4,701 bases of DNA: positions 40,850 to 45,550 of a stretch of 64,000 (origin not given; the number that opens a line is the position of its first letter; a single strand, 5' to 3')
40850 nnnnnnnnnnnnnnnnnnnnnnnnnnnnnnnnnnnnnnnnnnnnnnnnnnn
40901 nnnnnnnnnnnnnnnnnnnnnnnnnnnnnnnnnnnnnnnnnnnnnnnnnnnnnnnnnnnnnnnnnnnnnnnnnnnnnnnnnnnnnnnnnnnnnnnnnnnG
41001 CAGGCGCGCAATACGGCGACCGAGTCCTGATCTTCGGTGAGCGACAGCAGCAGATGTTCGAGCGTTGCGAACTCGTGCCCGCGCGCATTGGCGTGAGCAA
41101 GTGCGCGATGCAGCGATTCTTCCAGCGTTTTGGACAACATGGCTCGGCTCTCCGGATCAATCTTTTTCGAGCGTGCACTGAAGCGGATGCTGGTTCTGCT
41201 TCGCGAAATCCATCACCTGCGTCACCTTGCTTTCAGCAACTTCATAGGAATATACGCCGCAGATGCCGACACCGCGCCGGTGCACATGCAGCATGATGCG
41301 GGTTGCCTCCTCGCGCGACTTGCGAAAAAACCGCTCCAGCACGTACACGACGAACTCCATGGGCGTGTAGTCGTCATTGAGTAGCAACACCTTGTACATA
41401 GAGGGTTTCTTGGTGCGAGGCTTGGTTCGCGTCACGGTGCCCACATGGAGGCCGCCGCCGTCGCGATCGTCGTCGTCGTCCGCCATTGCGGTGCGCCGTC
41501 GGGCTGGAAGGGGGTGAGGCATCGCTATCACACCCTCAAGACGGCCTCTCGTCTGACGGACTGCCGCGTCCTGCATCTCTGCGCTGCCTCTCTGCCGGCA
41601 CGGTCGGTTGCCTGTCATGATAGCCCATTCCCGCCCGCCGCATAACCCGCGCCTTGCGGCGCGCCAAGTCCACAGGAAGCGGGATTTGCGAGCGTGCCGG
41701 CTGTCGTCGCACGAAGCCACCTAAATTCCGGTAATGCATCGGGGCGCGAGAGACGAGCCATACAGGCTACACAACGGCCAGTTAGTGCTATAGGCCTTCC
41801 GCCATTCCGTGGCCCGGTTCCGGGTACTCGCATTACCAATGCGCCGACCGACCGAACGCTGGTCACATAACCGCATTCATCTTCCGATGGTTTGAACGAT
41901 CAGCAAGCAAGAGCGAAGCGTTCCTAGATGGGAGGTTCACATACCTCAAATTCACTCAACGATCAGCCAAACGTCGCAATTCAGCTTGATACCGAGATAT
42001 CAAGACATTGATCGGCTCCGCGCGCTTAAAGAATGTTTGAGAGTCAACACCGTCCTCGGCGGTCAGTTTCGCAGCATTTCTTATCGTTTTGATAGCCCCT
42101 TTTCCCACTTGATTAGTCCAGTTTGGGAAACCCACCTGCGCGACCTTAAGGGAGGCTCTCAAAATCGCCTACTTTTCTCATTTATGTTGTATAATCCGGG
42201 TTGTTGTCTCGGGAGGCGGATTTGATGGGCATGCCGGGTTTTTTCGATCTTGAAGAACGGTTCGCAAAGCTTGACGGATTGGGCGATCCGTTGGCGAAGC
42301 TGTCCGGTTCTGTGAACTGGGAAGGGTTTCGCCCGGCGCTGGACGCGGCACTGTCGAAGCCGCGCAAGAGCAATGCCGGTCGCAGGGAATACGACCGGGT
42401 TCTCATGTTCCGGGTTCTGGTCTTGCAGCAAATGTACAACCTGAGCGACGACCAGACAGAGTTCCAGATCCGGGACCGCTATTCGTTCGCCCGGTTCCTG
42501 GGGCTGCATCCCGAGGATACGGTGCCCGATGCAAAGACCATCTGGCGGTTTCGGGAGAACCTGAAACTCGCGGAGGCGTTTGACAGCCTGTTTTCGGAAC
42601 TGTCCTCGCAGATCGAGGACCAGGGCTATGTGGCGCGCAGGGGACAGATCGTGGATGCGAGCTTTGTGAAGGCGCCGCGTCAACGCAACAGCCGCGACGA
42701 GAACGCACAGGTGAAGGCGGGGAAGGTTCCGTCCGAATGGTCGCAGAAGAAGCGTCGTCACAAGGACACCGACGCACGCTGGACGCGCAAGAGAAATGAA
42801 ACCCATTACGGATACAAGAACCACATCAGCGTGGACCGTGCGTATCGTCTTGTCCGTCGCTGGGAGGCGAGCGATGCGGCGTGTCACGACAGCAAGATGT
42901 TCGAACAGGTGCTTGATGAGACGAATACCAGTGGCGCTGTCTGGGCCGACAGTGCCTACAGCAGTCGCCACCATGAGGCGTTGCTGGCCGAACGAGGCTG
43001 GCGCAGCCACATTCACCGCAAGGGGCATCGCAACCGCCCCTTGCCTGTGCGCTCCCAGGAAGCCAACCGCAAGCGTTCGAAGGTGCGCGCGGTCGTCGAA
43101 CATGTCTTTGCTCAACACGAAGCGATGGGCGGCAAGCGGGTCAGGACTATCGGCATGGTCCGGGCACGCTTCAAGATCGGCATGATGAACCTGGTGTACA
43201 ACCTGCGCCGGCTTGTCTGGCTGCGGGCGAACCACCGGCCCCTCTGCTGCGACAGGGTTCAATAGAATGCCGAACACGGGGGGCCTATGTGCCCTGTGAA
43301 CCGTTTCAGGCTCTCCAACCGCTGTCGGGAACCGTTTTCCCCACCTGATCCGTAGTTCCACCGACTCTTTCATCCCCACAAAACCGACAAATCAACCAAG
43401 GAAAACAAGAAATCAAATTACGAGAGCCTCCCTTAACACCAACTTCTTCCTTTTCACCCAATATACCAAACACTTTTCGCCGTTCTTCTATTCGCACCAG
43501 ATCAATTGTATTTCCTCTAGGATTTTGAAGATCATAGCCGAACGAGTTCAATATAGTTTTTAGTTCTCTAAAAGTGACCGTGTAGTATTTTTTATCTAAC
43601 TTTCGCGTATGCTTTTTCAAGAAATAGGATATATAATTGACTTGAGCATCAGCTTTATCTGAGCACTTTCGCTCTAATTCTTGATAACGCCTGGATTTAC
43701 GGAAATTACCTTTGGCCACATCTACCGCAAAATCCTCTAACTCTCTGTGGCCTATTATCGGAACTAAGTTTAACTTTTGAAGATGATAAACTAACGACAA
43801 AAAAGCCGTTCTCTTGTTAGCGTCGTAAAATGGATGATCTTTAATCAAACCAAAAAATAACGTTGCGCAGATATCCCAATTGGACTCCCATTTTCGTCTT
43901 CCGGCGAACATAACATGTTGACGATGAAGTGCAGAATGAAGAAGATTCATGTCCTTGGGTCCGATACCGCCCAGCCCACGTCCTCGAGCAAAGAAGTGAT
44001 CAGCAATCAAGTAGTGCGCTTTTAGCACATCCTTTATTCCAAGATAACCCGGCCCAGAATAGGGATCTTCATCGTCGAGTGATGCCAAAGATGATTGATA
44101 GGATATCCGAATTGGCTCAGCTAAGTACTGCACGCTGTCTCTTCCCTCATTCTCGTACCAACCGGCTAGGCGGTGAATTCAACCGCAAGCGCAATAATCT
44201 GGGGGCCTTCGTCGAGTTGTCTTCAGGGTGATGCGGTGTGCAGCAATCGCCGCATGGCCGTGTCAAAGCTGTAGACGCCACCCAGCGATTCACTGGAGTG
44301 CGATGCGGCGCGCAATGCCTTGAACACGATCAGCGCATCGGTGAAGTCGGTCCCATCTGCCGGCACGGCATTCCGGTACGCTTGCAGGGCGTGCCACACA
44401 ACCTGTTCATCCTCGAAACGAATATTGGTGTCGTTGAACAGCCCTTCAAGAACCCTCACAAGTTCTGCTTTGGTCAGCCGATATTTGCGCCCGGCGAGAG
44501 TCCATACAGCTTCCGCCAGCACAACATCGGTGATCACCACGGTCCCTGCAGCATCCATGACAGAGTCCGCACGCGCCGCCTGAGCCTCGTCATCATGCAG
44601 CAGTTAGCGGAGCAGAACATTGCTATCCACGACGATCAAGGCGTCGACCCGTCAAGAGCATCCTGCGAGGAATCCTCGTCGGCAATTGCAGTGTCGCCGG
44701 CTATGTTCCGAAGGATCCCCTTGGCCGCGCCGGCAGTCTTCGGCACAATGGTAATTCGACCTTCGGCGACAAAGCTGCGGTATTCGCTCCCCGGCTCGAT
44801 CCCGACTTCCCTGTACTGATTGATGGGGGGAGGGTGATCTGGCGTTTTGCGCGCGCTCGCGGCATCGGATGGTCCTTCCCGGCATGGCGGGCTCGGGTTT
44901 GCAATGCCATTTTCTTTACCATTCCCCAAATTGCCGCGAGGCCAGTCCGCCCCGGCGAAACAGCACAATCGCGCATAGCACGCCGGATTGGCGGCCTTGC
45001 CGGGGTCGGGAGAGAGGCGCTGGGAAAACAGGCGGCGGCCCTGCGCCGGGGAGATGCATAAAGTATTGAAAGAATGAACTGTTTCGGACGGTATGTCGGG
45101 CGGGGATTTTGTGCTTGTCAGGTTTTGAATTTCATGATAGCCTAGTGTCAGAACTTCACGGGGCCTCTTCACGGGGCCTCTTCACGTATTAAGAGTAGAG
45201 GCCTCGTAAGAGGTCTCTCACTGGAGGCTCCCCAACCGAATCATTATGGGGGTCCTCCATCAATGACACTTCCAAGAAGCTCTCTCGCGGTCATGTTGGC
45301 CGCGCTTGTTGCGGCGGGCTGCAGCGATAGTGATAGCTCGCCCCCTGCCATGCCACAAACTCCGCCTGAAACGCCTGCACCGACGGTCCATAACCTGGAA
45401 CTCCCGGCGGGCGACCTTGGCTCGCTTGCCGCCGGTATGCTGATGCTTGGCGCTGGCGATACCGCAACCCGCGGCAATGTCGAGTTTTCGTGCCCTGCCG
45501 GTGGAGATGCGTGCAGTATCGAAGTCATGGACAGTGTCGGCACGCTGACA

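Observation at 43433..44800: Low-GC islet encoding a 296-aa Doc-type Fido protein downstream of a PIN toxin and a decayed AbrB/MazE-like upstream ORF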

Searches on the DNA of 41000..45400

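Call 76: search_rna_families(source=window, start=41000, end=45400, threshold=evalue, max_evalue=1)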
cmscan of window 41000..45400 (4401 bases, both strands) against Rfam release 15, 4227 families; matches with E-value up to 1: 0.
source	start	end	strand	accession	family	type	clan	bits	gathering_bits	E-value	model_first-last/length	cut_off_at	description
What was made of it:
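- Tried and rejected: There are no Rfam hits in 41000-45400 (call 76).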

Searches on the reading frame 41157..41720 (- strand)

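Call 4: search_protein_families(library=pfam, proteins=[window:41157-41720:-], max_evalue=0.1)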
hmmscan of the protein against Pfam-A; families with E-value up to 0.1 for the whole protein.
window:41157-41720:- (187 aa): 1 family
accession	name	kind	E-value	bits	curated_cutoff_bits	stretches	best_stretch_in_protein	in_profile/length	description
PF02617.22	ClpS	-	7.8e-38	128.6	23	1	104-183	1-80/80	ATP-dependent Clp protease adaptor protein ClpS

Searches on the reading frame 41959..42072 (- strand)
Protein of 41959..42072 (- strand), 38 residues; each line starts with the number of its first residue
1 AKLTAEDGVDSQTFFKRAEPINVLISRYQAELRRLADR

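Call 73: search_solved_structures(query=A4, max_evalue=10, show_alignments=2)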
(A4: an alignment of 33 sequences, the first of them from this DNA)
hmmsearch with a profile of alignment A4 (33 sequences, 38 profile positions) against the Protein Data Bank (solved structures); distinct sequences matched with E-value up to 10: 3.
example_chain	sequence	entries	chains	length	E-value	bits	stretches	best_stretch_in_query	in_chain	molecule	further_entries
8w6v_A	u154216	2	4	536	1.3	11.9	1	3-22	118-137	Isochorismate synthase 1, chloroplastic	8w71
1m3s_A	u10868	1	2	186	1.3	11.8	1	2-16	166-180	Hypothetical protein yckf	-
1viv_A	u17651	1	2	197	1.4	11.7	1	2-16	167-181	Hypothetical protein yckF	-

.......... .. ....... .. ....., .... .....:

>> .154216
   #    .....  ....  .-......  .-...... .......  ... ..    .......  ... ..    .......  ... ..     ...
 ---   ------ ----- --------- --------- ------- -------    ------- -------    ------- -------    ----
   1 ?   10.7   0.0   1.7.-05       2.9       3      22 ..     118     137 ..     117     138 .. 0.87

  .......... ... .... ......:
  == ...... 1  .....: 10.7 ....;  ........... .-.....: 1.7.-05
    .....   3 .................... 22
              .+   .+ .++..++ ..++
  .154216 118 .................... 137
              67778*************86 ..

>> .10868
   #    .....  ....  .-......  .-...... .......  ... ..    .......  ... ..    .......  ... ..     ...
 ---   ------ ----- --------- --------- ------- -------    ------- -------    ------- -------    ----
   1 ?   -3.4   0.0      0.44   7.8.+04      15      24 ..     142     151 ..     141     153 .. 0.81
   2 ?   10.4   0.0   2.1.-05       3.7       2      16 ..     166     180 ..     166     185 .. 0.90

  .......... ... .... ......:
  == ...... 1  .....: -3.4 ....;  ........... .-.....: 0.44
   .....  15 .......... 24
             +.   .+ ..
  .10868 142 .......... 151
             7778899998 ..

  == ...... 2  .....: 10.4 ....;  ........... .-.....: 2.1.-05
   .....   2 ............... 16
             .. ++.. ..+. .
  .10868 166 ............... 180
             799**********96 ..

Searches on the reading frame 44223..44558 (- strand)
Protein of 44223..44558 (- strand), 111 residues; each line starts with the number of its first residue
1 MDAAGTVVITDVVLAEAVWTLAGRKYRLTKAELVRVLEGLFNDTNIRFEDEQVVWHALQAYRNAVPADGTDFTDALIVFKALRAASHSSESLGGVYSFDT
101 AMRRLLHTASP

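Call 4: search_protein_families(library=pfam, proteins=[window:44223-44558:-], max_evalue=0.1)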
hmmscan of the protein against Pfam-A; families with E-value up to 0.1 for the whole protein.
window:44223-44558:- (111 aa): 2 families
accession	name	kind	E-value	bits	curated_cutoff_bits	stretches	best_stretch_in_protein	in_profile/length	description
PF01850.27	PIN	-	0.00054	21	23.6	1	3-85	27-104/120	PIN domain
PF16455.10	UBD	-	0.06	13.9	27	0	25-81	14-65/103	Ubiquitin-binding domain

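Call 33: list_cluster_members(proteins=[P0001, window:44223-44558:-, window:42201-43265:+])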
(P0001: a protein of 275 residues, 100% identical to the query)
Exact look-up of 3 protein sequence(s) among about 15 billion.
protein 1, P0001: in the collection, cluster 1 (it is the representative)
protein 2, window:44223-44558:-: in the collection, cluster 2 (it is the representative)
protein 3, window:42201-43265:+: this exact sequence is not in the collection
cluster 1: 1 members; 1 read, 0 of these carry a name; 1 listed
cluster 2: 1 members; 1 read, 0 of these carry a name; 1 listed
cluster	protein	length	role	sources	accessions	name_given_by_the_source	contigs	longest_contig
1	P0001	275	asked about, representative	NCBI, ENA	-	-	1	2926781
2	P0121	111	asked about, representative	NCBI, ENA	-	-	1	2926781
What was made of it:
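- The source appears to be an unannotated 2.9-Mb contig (call 33), so it may be a metagenome assembly.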
